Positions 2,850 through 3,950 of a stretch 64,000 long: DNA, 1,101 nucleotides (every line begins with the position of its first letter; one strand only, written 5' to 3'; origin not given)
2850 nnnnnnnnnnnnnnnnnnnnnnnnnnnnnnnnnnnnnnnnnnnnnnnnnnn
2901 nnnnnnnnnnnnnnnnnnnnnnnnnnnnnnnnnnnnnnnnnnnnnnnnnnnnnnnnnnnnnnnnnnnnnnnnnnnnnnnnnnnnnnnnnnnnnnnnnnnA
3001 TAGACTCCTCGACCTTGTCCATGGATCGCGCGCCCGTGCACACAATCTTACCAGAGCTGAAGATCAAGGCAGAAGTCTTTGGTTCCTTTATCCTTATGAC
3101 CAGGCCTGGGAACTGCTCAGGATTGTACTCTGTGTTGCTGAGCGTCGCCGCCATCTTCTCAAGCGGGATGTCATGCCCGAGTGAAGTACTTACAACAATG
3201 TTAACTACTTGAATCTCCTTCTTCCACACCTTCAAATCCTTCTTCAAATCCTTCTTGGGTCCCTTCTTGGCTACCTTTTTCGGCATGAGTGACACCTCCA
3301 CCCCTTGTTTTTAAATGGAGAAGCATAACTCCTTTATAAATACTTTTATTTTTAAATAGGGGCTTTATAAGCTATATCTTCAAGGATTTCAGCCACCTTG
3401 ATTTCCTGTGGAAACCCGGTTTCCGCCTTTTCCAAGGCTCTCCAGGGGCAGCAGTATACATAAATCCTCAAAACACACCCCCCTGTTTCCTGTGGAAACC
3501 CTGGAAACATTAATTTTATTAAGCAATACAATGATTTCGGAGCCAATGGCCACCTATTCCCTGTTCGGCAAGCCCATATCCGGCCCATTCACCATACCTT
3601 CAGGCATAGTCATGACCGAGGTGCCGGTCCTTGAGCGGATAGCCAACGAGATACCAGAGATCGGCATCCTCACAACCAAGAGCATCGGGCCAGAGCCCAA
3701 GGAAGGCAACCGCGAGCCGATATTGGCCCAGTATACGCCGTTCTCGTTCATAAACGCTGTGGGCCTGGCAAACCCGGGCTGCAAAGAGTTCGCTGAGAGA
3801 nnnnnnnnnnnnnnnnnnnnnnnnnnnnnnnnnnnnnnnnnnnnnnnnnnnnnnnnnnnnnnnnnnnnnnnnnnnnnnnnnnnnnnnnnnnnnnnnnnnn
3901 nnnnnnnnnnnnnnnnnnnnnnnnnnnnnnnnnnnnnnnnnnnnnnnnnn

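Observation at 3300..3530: ORB-like dyads next to MCM/TBP: candidate replication origin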

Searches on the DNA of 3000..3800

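Call 81: search_rna_families(source=window, start=3000, end=3800, threshold=evalue, max_evalue=1)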
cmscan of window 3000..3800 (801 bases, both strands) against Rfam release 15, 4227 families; matches with E-value up to 1: 1.
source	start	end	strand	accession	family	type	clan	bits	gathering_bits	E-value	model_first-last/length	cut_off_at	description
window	3119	3254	-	RF02191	TCL6_1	Gene; lncRNA;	-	16.4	60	0.57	1-113/113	no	T-cell leukemia/lymphoma 6 conserved region 1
